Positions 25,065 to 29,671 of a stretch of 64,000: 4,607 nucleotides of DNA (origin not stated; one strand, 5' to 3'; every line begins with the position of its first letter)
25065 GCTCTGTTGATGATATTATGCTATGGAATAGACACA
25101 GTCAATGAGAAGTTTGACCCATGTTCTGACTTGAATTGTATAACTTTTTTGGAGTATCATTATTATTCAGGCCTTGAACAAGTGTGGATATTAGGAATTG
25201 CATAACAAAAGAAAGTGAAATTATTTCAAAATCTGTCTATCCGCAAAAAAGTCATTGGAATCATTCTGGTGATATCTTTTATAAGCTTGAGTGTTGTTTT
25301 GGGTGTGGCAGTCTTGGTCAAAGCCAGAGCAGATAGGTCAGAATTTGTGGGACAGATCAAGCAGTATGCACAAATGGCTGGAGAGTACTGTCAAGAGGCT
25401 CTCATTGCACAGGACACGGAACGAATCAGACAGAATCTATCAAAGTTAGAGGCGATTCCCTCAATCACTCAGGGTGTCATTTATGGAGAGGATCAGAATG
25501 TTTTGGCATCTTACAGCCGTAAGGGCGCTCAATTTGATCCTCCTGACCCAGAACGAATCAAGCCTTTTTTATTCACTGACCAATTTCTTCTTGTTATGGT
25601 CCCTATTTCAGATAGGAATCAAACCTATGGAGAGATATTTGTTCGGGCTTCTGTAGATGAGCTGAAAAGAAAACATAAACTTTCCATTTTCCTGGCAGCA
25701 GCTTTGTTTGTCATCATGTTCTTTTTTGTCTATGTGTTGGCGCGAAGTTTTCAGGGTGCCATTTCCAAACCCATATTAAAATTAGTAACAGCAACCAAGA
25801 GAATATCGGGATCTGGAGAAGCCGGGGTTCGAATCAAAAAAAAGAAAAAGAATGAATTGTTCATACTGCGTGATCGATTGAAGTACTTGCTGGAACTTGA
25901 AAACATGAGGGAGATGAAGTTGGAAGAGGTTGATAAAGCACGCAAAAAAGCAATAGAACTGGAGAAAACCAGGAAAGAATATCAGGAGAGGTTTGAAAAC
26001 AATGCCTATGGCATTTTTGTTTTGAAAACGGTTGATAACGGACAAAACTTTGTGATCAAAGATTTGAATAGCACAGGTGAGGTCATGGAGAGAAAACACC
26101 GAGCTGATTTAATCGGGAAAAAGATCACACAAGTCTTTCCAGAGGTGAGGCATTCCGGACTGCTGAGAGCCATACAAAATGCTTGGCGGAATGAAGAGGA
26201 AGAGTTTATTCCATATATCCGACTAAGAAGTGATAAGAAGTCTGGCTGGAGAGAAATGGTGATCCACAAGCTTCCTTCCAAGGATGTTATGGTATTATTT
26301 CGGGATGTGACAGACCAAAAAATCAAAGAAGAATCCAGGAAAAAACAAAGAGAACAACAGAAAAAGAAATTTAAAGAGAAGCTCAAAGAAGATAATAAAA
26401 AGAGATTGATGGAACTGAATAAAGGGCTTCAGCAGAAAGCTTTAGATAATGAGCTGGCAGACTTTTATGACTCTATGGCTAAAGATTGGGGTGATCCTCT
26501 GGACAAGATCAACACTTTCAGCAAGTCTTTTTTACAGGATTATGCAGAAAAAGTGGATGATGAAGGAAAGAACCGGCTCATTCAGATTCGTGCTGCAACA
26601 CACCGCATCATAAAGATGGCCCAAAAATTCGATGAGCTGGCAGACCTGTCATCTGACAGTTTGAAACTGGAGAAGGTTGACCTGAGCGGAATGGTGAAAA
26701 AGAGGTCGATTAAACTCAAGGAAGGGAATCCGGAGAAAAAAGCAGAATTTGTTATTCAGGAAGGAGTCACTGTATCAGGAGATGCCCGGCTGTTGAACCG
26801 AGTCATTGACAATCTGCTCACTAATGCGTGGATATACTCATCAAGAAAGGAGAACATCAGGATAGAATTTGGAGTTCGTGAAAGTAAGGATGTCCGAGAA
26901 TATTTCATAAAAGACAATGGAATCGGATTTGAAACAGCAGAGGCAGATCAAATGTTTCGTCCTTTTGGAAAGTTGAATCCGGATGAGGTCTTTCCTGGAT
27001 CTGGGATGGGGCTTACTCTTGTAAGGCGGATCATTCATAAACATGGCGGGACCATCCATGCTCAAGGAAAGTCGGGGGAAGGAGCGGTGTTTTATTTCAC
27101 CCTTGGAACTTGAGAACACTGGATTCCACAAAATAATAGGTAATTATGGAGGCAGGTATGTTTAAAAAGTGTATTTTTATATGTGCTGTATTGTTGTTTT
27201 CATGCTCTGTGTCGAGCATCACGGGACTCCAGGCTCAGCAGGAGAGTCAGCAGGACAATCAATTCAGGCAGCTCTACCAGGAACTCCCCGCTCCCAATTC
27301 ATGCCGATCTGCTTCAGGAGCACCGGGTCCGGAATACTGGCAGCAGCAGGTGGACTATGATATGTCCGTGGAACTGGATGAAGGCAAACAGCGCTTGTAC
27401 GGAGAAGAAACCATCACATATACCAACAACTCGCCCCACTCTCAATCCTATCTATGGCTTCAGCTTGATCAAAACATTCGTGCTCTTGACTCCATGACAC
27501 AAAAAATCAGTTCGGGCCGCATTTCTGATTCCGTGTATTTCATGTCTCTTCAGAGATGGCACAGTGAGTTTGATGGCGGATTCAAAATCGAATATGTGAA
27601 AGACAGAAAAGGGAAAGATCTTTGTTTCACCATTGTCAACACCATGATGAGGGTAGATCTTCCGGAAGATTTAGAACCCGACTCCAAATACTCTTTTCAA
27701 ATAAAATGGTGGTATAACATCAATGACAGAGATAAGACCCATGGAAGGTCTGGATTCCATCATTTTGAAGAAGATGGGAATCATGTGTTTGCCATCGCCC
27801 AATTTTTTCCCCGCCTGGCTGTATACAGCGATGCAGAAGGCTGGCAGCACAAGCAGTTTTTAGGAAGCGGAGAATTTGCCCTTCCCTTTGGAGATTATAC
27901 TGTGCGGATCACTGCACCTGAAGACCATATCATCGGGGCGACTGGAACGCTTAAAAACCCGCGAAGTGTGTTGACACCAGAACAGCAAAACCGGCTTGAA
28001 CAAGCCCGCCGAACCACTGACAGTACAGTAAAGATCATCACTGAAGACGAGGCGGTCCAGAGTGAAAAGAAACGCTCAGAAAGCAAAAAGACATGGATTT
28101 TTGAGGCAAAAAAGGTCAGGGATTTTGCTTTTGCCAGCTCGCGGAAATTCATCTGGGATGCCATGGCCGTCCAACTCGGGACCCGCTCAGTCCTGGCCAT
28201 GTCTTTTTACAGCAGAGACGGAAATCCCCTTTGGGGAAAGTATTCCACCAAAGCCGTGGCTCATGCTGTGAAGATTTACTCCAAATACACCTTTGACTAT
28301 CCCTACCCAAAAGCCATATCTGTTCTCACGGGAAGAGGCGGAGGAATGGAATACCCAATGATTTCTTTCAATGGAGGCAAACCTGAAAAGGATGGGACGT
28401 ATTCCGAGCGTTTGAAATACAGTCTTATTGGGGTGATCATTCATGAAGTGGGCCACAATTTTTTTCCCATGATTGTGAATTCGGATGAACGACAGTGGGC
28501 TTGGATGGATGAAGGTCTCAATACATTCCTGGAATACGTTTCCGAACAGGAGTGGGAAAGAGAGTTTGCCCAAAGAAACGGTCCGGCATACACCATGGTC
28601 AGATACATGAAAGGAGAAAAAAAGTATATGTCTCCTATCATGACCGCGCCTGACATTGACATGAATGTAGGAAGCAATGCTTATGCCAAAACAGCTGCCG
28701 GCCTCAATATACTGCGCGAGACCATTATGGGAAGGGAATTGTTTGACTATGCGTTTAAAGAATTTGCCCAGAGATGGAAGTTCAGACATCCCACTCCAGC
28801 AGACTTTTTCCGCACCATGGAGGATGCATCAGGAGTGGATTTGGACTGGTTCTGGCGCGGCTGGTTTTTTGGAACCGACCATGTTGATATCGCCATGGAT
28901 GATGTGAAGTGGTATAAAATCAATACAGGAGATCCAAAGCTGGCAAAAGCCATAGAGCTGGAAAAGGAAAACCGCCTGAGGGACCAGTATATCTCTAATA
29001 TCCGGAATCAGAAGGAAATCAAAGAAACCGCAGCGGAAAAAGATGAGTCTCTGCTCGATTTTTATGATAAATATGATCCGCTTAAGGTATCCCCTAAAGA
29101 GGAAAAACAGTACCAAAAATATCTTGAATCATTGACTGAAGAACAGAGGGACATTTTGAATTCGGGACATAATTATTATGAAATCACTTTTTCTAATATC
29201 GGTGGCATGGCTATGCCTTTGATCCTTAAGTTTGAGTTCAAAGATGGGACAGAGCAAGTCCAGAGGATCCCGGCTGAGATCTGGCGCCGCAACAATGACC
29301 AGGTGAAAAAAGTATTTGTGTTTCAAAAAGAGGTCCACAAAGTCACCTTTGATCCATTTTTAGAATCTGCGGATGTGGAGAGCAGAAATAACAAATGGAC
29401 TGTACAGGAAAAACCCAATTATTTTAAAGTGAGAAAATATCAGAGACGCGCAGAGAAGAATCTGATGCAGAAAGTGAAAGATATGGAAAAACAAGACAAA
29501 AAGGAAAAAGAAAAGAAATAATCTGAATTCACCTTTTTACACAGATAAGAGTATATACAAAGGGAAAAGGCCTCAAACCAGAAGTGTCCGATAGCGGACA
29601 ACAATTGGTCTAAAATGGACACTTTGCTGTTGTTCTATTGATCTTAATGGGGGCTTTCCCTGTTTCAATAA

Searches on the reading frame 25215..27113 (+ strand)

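Call 10: search_protein_families(library=pfam, proteins=[window:25215-27113:+], max_evalue=0.00001)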
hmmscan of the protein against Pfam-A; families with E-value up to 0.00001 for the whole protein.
window:25215-27113:+ (632 aa): 3 families
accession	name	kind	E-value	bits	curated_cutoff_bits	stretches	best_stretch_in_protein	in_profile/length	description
PF02518.31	HATPase_c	-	1.7e-18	67.5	26.4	1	522-630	1-107/111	Histidine kinase-, DNA gyrase B-, and HSP90-like ATPase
PF17152.10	CHASE8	-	6.8e-09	36.3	27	1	47-143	8-101/102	Periplasmic sensor domain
PF08448.16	PAS_4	-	8.8e-07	29.6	23.1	1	278-369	14-109/110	PAS fold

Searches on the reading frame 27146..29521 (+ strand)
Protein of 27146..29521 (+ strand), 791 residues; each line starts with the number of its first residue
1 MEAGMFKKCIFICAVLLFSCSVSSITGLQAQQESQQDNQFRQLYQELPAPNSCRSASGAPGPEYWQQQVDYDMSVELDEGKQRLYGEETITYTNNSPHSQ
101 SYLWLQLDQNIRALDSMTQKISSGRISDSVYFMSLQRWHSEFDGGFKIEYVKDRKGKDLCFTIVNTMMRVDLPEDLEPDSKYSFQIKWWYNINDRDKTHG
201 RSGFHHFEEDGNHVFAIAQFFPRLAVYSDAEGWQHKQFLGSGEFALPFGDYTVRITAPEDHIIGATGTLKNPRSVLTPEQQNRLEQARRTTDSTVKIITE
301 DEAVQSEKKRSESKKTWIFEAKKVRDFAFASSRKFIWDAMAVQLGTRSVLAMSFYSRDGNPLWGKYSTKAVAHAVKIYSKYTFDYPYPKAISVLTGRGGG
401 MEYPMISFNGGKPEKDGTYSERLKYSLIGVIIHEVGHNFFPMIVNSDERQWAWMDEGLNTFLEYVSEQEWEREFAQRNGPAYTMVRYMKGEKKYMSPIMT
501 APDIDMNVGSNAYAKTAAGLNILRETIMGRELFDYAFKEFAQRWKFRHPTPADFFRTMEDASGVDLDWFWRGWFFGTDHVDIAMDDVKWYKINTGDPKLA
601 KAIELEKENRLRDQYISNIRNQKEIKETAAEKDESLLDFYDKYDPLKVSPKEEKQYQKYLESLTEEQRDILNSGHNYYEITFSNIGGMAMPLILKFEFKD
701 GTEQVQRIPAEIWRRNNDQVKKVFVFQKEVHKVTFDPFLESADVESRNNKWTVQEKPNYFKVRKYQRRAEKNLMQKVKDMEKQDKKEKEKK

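Call 10: search_protein_families(library=pfam, proteins=[window:27146-29521:+], max_evalue=0.00001)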
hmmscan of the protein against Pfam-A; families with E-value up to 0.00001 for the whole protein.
window:27146-29521:+ (791 aa): 1 family
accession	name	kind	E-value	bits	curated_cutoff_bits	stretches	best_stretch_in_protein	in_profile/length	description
PF01433.26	Peptidase_M1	-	1.1e-14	55.1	27.7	1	379-573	15-218/218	Peptidase family M1 domain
